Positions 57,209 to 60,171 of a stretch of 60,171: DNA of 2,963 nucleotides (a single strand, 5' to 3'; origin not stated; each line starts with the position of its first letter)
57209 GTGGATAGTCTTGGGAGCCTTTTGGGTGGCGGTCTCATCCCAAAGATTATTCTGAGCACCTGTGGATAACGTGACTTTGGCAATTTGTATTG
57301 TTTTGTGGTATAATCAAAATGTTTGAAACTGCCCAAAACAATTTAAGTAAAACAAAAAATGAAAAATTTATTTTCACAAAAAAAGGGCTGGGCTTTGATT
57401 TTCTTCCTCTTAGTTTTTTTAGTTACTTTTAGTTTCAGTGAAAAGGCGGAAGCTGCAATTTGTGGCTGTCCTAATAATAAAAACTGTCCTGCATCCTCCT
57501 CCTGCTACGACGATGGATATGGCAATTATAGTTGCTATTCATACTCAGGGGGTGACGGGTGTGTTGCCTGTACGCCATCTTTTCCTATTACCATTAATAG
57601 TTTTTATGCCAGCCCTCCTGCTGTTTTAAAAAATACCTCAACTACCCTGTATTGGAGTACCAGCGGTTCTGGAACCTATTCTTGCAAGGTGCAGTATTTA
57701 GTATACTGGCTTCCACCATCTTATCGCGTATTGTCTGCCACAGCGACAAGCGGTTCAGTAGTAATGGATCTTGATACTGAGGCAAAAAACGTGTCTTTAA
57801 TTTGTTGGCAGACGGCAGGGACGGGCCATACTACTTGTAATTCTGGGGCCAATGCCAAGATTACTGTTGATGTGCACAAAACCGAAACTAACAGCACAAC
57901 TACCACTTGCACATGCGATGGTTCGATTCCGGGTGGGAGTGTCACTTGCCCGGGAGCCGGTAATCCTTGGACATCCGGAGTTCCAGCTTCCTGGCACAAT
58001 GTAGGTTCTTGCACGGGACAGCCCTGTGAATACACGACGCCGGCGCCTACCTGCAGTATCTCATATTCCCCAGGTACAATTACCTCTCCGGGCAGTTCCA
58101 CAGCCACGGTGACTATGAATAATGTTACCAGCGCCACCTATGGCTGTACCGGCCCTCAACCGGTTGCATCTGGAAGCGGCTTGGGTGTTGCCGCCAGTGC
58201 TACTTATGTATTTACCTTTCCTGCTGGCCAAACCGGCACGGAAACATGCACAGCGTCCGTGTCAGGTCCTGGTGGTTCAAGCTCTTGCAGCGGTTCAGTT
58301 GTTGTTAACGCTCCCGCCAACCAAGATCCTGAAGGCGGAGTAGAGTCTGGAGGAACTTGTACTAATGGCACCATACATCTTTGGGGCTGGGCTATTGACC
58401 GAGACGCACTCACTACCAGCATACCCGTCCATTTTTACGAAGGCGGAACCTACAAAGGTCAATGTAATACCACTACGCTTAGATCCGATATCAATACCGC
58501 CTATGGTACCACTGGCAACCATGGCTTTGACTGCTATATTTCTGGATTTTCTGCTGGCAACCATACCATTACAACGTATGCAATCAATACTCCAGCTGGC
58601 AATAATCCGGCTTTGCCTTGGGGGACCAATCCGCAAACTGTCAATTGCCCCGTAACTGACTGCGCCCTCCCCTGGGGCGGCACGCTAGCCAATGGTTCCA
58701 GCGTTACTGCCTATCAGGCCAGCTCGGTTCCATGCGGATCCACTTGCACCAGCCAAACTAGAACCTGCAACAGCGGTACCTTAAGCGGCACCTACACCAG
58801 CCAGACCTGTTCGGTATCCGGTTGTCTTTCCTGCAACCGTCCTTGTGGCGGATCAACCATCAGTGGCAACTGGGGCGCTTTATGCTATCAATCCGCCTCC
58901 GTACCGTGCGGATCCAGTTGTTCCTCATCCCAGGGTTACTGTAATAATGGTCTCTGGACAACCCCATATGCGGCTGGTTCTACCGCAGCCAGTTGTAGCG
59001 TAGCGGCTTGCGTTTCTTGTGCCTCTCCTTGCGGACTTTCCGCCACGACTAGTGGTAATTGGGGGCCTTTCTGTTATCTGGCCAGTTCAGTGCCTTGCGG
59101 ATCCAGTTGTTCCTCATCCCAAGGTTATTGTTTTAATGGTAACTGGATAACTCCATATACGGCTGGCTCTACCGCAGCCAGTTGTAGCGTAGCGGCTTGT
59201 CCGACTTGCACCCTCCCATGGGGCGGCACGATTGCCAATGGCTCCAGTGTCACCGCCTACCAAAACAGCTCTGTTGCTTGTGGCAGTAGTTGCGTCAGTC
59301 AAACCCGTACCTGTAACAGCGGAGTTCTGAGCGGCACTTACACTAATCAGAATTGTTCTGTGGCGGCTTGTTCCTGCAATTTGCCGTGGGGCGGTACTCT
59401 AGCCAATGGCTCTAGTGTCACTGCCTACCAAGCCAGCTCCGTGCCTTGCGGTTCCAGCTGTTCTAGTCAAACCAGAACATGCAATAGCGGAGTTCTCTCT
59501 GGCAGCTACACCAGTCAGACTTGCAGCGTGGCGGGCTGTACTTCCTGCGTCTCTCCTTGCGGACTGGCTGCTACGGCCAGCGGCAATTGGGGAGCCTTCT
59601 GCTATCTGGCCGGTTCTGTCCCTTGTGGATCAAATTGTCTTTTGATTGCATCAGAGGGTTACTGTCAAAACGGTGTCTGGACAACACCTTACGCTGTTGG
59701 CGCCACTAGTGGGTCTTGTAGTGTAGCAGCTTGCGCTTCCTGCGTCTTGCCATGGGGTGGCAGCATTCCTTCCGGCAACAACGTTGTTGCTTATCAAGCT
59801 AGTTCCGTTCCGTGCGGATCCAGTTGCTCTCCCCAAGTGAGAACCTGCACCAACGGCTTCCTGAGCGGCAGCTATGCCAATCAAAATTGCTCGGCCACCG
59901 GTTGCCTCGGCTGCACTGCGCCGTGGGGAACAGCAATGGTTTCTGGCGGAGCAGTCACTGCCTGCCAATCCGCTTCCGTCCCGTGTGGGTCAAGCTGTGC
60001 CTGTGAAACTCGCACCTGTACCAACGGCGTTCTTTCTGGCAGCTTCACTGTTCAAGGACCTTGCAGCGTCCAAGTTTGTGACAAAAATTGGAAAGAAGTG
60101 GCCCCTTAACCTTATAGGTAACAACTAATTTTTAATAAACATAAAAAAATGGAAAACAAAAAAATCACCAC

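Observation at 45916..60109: His-Xaa-Ser (Hxs-like) core expanded into a 14-gene cluster with six radical-SAM enzymes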

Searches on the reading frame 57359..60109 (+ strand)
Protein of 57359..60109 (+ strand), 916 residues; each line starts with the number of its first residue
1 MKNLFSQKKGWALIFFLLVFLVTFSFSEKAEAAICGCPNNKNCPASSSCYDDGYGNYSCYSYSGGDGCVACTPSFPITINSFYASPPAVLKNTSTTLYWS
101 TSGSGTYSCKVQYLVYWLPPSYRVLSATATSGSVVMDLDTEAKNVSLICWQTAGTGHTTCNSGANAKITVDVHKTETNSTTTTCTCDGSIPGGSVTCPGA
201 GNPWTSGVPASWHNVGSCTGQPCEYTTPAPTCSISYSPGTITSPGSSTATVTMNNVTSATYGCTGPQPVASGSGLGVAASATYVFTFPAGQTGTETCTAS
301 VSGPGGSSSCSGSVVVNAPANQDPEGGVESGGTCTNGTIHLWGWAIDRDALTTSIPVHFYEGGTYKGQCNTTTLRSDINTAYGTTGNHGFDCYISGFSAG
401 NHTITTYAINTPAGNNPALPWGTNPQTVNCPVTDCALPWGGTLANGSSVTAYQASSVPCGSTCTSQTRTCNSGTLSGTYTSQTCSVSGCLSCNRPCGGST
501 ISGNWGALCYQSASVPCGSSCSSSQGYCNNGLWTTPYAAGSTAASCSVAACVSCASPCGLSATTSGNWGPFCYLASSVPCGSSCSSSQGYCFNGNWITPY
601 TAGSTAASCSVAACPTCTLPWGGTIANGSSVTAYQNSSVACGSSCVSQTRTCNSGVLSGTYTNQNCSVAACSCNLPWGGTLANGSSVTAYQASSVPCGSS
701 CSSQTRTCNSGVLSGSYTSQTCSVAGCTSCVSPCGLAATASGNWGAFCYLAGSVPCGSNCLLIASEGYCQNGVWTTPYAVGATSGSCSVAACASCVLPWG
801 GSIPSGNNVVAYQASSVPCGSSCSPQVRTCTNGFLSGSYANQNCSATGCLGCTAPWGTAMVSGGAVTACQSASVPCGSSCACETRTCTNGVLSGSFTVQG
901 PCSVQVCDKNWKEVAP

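Call 4: search_protein_families(library=ncbifam, proteins=[window:57359-60109:+], max_evalue=0.1)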
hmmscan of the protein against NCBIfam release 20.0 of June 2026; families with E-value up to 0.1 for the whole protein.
window:57359-60109:+ (916 aa): 0 families

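Call 6: search_protein_families(library=pfam, proteins=[window:57359-60109:+], max_evalue=0.01)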
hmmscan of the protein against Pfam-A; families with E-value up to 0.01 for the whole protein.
window:57359-60109:+ (916 aa): 0 families

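Call 81: search_solved_structures(query=window:57359-60109:+, max_evalue=0.1)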
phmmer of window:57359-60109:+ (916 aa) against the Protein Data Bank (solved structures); distinct sequences matched with E-value up to 0.1: 0.
